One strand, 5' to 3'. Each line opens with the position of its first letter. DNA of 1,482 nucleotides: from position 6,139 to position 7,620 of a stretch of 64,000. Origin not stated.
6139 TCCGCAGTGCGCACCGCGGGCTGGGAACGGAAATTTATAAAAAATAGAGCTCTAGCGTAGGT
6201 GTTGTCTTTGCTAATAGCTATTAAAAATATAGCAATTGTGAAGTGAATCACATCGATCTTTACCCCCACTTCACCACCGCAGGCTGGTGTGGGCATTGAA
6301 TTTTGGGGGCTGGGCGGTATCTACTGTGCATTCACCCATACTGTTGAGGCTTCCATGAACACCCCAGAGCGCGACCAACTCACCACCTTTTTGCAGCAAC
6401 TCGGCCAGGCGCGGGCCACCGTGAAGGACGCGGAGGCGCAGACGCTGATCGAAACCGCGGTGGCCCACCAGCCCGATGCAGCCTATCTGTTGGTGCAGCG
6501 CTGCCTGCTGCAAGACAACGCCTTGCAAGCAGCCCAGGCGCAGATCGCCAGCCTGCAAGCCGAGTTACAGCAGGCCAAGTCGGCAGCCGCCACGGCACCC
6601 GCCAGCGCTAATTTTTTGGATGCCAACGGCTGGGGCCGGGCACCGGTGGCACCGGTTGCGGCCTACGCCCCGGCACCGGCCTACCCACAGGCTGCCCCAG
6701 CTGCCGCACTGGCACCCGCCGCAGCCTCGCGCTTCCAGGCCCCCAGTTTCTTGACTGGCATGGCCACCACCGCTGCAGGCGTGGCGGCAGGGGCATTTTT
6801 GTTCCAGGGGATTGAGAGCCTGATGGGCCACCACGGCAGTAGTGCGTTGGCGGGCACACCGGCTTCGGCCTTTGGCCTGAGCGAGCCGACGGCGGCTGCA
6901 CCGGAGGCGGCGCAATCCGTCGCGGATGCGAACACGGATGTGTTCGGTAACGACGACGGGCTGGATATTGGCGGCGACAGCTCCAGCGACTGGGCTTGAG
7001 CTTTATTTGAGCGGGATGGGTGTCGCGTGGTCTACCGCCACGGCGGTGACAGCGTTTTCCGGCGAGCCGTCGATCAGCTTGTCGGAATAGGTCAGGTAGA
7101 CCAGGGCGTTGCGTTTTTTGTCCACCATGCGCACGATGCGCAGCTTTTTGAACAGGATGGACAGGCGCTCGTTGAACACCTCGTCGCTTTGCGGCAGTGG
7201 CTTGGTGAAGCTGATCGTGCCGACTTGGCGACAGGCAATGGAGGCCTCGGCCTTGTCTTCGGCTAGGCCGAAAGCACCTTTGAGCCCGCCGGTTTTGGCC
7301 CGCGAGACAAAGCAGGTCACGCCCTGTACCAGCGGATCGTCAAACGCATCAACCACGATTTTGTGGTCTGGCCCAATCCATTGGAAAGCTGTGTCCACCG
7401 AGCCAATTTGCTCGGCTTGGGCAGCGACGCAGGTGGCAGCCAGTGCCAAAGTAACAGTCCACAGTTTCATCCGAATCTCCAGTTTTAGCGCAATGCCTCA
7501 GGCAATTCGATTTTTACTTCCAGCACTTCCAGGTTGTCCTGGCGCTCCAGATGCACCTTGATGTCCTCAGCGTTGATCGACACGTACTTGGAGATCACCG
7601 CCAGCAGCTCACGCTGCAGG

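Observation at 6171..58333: Dispersed ~65-bp AT-rich imperfect-palindrome repeat family, about one copy per 5 kb, half of them inside genes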

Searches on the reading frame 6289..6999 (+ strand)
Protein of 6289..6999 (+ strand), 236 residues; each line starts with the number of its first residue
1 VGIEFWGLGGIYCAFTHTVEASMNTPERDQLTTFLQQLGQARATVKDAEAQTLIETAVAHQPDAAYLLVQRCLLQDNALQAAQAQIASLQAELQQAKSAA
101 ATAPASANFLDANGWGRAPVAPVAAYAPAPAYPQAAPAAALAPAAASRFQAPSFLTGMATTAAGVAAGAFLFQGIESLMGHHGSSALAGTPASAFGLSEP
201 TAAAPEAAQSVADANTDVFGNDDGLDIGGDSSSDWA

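Call 75: search_protein_families(library=pfam, proteins=[window:6289-6999:+], max_evalue=0.001)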
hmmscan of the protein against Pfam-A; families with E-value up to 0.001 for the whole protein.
window:6289-6999:+ (236 aa): 1 family
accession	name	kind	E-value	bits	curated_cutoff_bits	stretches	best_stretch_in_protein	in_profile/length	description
PF09849.14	DUF2076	-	2.6e-39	136.3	38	1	23-202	1-191/265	Uncharacterized protein conserved in bacteria (DUF2076)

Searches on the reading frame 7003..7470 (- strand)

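Call 75: search_protein_families(library=pfam, proteins=[window:7003-7470:-], max_evalue=0.001)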
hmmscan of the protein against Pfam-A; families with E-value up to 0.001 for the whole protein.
window:7003-7470:- (155 aa): 1 family
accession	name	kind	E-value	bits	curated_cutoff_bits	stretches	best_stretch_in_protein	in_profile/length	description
PF05981.17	CreA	-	1.1e-53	181.1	25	1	22-147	1-129/131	CreA protein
